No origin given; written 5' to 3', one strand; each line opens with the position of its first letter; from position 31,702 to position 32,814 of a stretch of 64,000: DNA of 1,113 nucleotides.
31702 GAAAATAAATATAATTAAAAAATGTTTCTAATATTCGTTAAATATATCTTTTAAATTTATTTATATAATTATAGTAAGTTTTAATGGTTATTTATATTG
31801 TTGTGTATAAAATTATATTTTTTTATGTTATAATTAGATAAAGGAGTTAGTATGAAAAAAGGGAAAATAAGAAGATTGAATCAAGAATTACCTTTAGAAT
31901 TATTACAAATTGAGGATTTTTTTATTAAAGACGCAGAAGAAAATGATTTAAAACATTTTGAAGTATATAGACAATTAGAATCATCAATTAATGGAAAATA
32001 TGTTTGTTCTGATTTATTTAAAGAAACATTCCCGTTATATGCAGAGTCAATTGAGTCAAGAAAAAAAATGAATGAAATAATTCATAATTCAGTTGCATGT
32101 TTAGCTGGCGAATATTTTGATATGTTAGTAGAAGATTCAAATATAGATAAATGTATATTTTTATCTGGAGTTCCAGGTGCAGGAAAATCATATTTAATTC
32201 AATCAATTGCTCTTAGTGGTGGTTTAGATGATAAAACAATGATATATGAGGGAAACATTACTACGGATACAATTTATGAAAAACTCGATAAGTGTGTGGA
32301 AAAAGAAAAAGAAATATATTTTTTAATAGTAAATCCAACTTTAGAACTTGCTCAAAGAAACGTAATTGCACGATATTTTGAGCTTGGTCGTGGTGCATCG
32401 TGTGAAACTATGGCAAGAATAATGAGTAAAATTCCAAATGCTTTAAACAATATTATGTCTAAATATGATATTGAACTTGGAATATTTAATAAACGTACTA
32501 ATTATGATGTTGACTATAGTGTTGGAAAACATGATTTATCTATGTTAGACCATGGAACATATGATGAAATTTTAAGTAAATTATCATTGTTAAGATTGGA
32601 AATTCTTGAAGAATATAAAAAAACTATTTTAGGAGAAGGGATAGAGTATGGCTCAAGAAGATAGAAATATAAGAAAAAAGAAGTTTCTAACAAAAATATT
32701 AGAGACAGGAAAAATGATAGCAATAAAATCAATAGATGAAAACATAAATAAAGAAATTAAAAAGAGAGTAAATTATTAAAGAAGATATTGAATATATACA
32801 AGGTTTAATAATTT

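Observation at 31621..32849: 1.16-kb cassette (P-loop kinase + small overlapping ORF) inserted between miaB and cotE, bounded by a perfect 33-bp direct repeat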

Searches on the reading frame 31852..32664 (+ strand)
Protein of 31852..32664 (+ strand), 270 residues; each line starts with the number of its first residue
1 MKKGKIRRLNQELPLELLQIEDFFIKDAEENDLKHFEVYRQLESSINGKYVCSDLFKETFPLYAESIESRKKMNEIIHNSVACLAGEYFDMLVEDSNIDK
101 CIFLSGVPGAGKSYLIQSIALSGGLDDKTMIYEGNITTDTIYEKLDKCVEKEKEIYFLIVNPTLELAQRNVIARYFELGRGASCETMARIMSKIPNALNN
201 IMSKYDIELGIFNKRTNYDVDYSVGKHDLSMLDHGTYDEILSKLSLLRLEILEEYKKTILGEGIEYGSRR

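Call 4: search_protein_families(library=pfam, proteins=[window:31852-32664:+], max_evalue=1)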
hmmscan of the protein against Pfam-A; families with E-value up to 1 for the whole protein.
window:31852-32664:+ (270 aa): 13 families
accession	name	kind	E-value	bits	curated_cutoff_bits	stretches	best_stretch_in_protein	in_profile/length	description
PF06414.18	Zeta_toxin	-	6.7e-06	26.1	22.3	1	100-122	17-39/199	Zeta toxin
PF01443.25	Viral_helicase1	-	0.0057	16.9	21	1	103-122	2-21/228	Viral superfamily 1 RNA helicase core domain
PF20720.3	nSTAND3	-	0.023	14.8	27.2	1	98-157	16-70/155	Novel STAND NTPase 3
PF02367.23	TsaE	-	0.028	14.8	26.6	1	93-125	15-47/128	Threonylcarbamoyl adenosine biosynthesis protein TsaE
PF13238.12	AAA_18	-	0.03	15.2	29.4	1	102-143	1-44/128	AAA domain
PF13191.12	AAA_16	-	0.052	14.5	32.6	1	100-120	25-45/167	AAA ATPase domain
PF09848.15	SLFN-g3_helicase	-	0.062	13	24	1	100-149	2-55/354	Schlafen group 3, DNA/RNA helicase domain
PF24883.2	NPHP3_N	-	0.067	13.8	24.8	1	92-120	15-43/164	Nephrocystin 3, N-terminal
PF16796.11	Microtub_bd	-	0.12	12.7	27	1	87-131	81-116/155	Microtubule binding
PF00931.28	NB-ARC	-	0.15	11.7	23.5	1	90-120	10-39/248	NB-ARC domain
PF00005.33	ABC_tran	-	0.16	13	25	1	100-161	12-67/137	ABC transporter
PF13401.12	AAA_22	-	0.21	12.3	27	1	100-121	6-27/130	AAA domain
PF25201.1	nSTAND6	-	0.22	12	27.7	1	100-154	19-76/148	Novel STAND NTPase 6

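Call 5: search_protein_families(library=ncbifam, proteins=[window:31852-32664:+], max_evalue=1)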
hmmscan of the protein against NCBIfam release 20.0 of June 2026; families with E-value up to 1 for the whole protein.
window:31852-32664:+ (270 aa): 6 families
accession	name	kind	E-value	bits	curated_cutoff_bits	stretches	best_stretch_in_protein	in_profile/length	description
NF005320.0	PRK06851.1-6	equivalog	0.00017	20.7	556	1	88-120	21-53/363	hypothetical protein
TIGR02952.1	Sig70_famx2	equivalog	0.00042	20.3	206.45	1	37-74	23-60/170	ECF subfamily RNA polymerase sigma factor, BldN family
NF008358.0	PRK11147.1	equivalog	0.003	15.9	936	1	100-199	30-125/635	ABC transporter ATP-binding protein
NF005304.0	PRK06835.1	equivalog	0.0075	15.4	215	1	65-133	157-217/330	ATP-binding protein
TIGR03420.1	DnaA_homol_Hda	equivalog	0.035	13.6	194.8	1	94-132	33-71/226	DnaA regulatory inactivator Hda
TIGR00150.1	T6A_YjeE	equivalog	0.055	13.3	60.1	1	92-126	15-49/135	tRNA (adenosine(37)-N6)-threonylcarbamoyltransferase complex ATPase subunit type 1 TsaE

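Call 6: search_protein_families(library=padloc, proteins=[window:31852-32664:+], max_evalue=1)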
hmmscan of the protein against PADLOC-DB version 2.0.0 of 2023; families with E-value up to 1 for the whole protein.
window:31852-32664:+ (270 aa): 3 families
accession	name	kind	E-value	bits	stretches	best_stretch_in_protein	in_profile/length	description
PDLC04140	mad8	-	0.0035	14.9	1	101-132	29-62/314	mads_8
PDLC03878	NsnB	-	0.014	13.1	1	97-157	19-83/345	-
PDLC02422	PprDinG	-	0.041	10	1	90-123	187-217/930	-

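Call 7: search_protein_families(library=phrogs, proteins=[window:31852-32664:+], max_evalue=1)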
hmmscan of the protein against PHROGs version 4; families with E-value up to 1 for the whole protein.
window:31852-32664:+ (270 aa): 12 families
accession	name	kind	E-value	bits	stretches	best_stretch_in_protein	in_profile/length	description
phrog_6931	-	unknown function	0.0012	19.1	1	87-164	173-253/343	-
phrog_2071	-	other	0.0056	17.5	1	93-125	10-39/282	ATPase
phrog_21479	-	unknown function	0.019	15.9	1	100-123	27-50/68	-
phrog_249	-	moron, auxiliary metabolic gene and host takeover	0.039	14.3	1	85-124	112-152/380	porphyrin biosynthesis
phrog_1190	-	transcription regulation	0.066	14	1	140-200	104-161/167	RNA polymerase sigma factor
phrog_168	-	DNA, RNA and nucleotide metabolism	0.093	13.4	1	84-145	31-88/314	clamp loader of DNA polymerase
phrog_1297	-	other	0.1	12.5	1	96-122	22-48/356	ATPase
phrog_325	-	DNA, RNA and nucleotide metabolism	0.1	11.8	1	95-121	488-512/986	Dda-like helicase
phrog_170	-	other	0.13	12.6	1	88-125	83-116/323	PhoH-like phosphate starvation-inducible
phrog_4182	-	unknown function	0.17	12.4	0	96-119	6-29/243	-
phrog_139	-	other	0.17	12.3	1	71-119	53-103/342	deoxynucleoside monophosphate kinase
phrog_2107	-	other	0.26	12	1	102-120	6-24/201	thymidylate kinase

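Call 8: find_homologous_proteins(query=window:31852-32664:+, max_evalue=0.001)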
Query window:31852-32664:+ (270 aa): 67 proteins with E <= 0.001 among 778 candidates.
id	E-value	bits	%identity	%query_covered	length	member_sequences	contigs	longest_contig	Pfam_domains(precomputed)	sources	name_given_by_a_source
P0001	2.4e-173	593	100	100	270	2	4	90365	PF06414.19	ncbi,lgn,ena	-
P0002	5.1e-139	480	82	100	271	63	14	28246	PF06414.19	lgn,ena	-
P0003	1.9e-135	468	79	100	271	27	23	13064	-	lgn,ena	-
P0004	6.9e-134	463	78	98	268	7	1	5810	-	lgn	-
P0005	1.7e-133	462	79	89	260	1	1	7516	PF06414.19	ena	-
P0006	1.1e-123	430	73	100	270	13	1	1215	PF06414.19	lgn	-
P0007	8.9e-118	410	72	95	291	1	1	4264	PF06414.19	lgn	-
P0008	6.4e-115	401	68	100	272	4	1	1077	PF06414.19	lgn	-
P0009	8.7e-101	355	62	96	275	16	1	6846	PF06414.19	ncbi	-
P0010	2.6e-100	353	63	95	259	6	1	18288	PF06414.19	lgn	-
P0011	1.4e-99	351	65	97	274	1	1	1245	PF06414.19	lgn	-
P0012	4.8e-97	343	60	94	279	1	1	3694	PF06414.19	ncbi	-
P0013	6.6e-97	342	60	97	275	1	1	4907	PF06414.19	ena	-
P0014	1.5e-90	321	59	94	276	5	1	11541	PF06414.19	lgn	-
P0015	3.4e-90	320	57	98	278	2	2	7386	PF06414.19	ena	-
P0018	3.7e-89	317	57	97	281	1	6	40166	PF06414.19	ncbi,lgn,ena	-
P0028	3.2e-85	304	57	93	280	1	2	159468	PF06414.19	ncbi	-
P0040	1.3e-78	282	52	99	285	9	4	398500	PF06414.19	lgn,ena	-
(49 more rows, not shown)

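Call 9: find_encoding_contigs(protein=window:31852-32664:+, flank=6000, max_places=10)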
Protein window:31852-32664:+ (270 aa): 7 contigs read that carry it; 3 places shown.
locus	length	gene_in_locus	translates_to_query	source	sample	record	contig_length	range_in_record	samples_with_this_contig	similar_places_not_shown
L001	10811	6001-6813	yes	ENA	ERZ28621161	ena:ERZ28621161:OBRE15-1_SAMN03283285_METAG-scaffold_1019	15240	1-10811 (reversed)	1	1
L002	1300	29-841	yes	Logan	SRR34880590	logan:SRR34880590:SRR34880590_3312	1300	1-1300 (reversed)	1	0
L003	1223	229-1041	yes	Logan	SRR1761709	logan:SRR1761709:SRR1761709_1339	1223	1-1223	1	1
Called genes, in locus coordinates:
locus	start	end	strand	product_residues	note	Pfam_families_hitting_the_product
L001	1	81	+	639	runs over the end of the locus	PF00501:AMP-binding, PF13193:AMP-binding_C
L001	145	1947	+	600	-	PF02518:HATPase_c, PF00072:Response_reg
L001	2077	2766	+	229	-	PF12796:Ank_2 (faint), PF13637:Ank_4 (faint)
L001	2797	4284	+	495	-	PF13302:Acetyltransf_3 (faint), PF00583:Acetyltransf_1 (faint)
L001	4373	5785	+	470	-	PF00919:UPF0004, PF04055:Radical_SAM, PF01938:TRAM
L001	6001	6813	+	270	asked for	PF06414:Zeta_toxin (faint)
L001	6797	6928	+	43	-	-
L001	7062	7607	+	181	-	PF10628:CotE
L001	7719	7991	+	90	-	PF00886:Ribosomal_S16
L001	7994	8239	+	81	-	PF13083:KH_KhpA-B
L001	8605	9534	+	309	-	PF03851:UvdE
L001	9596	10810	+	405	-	?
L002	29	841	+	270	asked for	PF06414:Zeta_toxin (faint)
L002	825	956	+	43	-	-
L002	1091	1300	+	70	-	?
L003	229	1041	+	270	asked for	PF06414:Zeta_toxin (faint)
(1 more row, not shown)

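Call 11: find_related_loci(query=A1, collection=genome_contigs, flank=6000)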
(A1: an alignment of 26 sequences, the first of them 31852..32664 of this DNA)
Query A1 (270 aa) in genome_contigs; peptide patterns used: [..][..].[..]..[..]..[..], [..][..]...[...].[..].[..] (x = any residue, [..] = any of these).
600 stretches matched a pattern (row limit reached: there are more); 2 encode a relative of the query (tblastn E <= 1e-3); 2 distinct loci.
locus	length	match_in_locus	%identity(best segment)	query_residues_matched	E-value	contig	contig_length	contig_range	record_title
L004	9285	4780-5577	48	1-265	5e-81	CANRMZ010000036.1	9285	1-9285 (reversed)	MAG: uncultured Bacilli bacterium isolate Lapin-022__bin33 genome assembly, contig: Lapin-022__NODE_7531_length_9285_cov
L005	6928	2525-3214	30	9-232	2e-31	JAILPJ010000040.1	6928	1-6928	MAG: Desulfovibrio sp. isolate RUI329 k141_15622415_flag=1_multi=8.0000_len=6928, whole genome shotgun sequence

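Call 12: find_encoding_contigs(protein=P0002, flank=5000, max_places=6)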
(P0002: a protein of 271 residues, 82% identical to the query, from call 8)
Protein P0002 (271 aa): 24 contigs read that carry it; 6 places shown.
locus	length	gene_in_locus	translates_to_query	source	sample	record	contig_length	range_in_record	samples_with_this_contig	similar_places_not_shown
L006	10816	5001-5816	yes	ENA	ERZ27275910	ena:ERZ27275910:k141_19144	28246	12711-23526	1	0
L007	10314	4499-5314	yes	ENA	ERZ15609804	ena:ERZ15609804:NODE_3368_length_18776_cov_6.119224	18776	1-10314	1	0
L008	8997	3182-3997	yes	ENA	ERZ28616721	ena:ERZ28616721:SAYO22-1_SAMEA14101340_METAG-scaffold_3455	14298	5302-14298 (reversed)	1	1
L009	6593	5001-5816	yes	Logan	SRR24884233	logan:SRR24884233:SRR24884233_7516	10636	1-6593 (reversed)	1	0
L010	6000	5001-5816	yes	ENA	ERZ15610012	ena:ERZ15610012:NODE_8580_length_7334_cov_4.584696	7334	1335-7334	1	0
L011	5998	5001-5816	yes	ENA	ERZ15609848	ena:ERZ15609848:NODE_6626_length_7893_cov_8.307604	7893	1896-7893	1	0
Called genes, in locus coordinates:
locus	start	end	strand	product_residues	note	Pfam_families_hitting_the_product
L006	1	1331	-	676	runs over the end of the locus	PF00990:GGDEF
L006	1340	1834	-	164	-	-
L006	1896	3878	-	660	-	PF22745:Nlig-Ia, PF01653:DNA_ligase_aden, PF03120:OB_DNA_ligase, PF03119:DNA_ligase_ZBD (weak), PF14520:HHH_5 (faint), PF12826:HHH_2, PF00533:BRCT, PF12738:PTCB-BRCT (weak)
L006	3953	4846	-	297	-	PF00483:NTP_transferase, PF12804:NTP_transf_3 (weak)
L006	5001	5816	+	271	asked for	PF06414:Zeta_toxin (faint)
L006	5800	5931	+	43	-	-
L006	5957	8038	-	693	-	PF00580:UvrD-helicase, PF01443:Viral_helicase1 (faint), PF13245:AAA_19, PF13604:AAA_30 (faint), PF13087:AAA_12 (faint), PF13361:UvrD_C, PF13538:UvrD_C_2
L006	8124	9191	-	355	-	PF00535:Glycos_transf_2 (weak), PF12895:ANAPC3 (faint), PF13424:TPR_12 (faint), PF14559:TPR_19 (faint), PF00515:TPR_1 (faint), PF07719:TPR_2 (faint), PF13181:TPR_8 (faint)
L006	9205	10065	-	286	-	-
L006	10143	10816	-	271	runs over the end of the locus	PF01790:LGT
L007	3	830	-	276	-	?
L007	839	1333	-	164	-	-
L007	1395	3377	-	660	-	PF22745:Nlig-Ia, PF01653:DNA_ligase_aden, PF03120:OB_DNA_ligase, PF03119:DNA_ligase_ZBD (weak), PF12826:HHH_2, PF14520:HHH_5 (weak), PF00533:BRCT, PF12738:PTCB-BRCT (weak)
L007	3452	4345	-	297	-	PF00483:NTP_transferase, PF12804:NTP_transf_3 (weak)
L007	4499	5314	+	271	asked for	PF06414:Zeta_toxin (faint)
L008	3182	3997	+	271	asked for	PF06414:Zeta_toxin (faint)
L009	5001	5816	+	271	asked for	PF06414:Zeta_toxin (faint)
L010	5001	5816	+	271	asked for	PF06414:Zeta_toxin (faint)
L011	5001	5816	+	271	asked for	PF06414:Zeta_toxin (faint)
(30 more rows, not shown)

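Call 13: find_encoding_contigs(protein=P0028, flank=5000, max_places=4)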
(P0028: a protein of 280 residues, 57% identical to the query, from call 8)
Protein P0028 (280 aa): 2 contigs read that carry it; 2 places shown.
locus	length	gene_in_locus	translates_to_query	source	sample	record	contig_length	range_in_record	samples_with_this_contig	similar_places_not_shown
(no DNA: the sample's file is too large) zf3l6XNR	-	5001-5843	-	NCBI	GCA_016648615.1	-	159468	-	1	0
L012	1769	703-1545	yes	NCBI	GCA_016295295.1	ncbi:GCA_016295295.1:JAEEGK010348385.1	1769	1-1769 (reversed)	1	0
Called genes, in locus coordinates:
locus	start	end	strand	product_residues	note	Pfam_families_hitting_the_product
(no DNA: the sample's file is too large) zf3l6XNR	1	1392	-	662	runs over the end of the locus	PF22745:Nlig-Ia, PF01653:DNA_ligase_aden, PF03120:OB_DNA_ligase, PF14520:HHH_5 (faint), PF12826:HHH_2, PF00533:BRCT, PF12738:PTCB-BRCT (weak)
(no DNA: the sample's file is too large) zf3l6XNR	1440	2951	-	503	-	-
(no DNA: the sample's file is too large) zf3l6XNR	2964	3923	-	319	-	-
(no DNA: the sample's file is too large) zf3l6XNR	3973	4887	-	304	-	PF00483:NTP_transferase, PF12804:NTP_transf_3 (weak)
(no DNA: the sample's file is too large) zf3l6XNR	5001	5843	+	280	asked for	PF06414:Zeta_toxin (faint)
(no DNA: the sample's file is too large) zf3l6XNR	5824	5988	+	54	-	-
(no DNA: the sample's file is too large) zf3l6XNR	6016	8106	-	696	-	PF00580:UvrD-helicase, PF13245:AAA_19, PF13604:AAA_30 (faint), PF01443:Viral_helicase1 (faint), PF13087:AAA_12 (faint), PF13361:UvrD_C, PF13538:UvrD_C_2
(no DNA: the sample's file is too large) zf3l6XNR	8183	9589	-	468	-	PF00501:AMP-binding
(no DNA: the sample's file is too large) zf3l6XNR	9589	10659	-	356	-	-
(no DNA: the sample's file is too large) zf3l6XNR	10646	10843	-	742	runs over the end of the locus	PF01326:PPDK_N, PF00391:PEP-utilizers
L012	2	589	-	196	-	?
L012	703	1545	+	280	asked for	PF06414:Zeta_toxin (faint)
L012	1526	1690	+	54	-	-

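Call 14: find_encoding_contigs(protein=P0040, flank=5000, max_places=4)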
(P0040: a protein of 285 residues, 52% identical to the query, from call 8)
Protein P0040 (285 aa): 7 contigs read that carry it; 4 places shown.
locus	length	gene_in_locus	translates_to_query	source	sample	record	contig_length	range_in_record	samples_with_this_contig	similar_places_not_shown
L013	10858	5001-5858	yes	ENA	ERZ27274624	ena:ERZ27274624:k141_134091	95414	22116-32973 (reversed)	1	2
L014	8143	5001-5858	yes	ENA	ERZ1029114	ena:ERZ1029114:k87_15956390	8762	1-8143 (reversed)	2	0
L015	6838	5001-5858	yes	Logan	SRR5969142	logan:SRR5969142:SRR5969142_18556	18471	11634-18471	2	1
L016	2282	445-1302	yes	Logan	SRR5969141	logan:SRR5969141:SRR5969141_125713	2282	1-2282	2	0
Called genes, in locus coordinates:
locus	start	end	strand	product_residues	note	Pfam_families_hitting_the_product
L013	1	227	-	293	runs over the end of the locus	PF03631:Virul_fac_BrkB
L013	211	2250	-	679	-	PF00990:GGDEF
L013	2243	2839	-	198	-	-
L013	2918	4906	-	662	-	PF22745:Nlig-Ia, PF01653:DNA_ligase_aden, PF00633:HHH (faint), PF03120:OB_DNA_ligase, PF12826:HHH_2, PF14520:HHH_5, PF00533:BRCT, PF12738:PTCB-BRCT, +1 more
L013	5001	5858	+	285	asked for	PF06414:Zeta_toxin (faint)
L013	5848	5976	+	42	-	-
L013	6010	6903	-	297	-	PF00483:NTP_transferase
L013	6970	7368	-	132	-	-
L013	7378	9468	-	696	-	PF00580:UvrD-helicase, PF01443:Viral_helicase1 (faint), PF13245:AAA_19, PF13604:AAA_30 (faint), PF13087:AAA_12 (faint), PF13361:UvrD_C, PF13538:UvrD_C_2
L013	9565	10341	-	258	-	PF06182:ABC2_membrane_6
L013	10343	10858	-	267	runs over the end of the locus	PF12698:ABC2_membrane_3 (weak)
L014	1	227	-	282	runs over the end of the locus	?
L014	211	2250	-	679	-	PF00990:GGDEF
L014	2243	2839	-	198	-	-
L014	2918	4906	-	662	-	PF22745:Nlig-Ia, PF01653:DNA_ligase_aden, PF00633:HHH (faint), PF03120:OB_DNA_ligase, PF12826:HHH_2, PF14520:HHH_5, PF00533:BRCT, PF12738:PTCB-BRCT, +1 more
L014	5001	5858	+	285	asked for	PF06414:Zeta_toxin (faint)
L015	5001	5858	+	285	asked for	PF06414:Zeta_toxin (faint)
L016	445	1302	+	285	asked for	PF06414:Zeta_toxin (faint)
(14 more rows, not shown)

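Call 20: find_encoding_contigs(protein=P0003, flank=5000, max_places=6)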
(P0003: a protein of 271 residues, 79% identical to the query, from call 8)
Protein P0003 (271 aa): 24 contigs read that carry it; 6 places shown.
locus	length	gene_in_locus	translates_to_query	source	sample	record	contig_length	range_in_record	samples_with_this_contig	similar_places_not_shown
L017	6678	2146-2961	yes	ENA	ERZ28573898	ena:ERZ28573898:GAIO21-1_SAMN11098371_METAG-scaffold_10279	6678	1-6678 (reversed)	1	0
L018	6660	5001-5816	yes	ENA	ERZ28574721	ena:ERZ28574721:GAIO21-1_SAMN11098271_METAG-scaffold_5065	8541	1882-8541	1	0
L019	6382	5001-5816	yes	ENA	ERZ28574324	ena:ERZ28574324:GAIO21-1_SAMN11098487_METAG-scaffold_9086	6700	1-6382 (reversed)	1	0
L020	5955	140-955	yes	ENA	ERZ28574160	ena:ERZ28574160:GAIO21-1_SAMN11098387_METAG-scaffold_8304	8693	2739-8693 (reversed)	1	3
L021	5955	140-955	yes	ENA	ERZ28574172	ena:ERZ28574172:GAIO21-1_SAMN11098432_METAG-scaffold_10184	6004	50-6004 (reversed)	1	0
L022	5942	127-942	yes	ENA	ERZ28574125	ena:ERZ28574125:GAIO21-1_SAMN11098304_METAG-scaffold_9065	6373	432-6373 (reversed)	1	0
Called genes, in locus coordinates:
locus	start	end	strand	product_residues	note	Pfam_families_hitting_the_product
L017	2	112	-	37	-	?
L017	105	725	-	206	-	PF04542:Sigma70_r2, PF08281:Sigma70_r4_2 (weak), PF00196:GerE (weak)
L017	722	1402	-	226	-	PF08032:SpoU_sub_bind, PF00588:SpoU_methylase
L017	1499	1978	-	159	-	-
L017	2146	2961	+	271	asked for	-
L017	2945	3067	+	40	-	-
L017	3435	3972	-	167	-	PF07516:SecA_SW, PF02810:SEC-C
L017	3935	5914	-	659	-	PF07517:SecA_DEAD, PF00270:DEAD (weak), PF01043:SecA_PP_bind, PF21090:P-loop_SecA, PF07516:SecA_SW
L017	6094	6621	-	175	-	PF02482:Ribosomal_S30AE, PF16321:Ribosom_S30AE_C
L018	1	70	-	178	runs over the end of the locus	PF02357:NusG, PF00467:KOW (weak)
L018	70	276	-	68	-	PF00584:SecE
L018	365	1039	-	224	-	-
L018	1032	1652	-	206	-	PF04542:Sigma70_r2, PF08281:Sigma70_r4_2 (weak), PF00196:GerE (weak)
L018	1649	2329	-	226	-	PF08032:SpoU_sub_bind, PF00588:SpoU_methylase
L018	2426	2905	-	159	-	-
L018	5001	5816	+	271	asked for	-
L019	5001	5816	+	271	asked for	-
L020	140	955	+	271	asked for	-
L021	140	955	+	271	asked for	-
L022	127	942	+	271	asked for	-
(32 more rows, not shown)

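Call 21: find_encoding_contigs(protein=P0010, flank=5000, max_places=4)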
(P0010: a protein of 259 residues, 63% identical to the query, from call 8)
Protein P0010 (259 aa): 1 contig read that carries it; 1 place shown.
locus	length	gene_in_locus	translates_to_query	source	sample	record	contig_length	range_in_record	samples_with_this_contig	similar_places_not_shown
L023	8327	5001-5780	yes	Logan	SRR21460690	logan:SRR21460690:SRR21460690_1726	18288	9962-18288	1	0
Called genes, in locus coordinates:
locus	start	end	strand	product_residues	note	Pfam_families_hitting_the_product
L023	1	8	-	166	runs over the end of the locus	-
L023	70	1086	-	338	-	PF01909:NTP_transf_2 (weak), PF22600:MTPAP-like_central (faint)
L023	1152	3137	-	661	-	PF22745:Nlig-Ia, PF01653:DNA_ligase_aden, PF03120:OB_DNA_ligase, PF03119:DNA_ligase_ZBD (faint), PF12826:HHH_2, PF14520:HHH_5 (weak), PF00533:BRCT, PF12738:PTCB-BRCT (weak)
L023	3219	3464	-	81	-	-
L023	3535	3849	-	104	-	-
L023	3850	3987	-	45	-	-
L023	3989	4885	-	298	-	PF00483:NTP_transferase, PF12804:NTP_transf_3 (weak)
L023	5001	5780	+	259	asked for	PF06414:Zeta_toxin (faint)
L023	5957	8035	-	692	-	PF00580:UvrD-helicase, PF01443:Viral_helicase1 (faint), PF13245:AAA_19, PF13604:AAA_30 (faint), PF13087:AAA_12 (faint), PF13361:UvrD_C, PF13538:UvrD_C_2 (weak)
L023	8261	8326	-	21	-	?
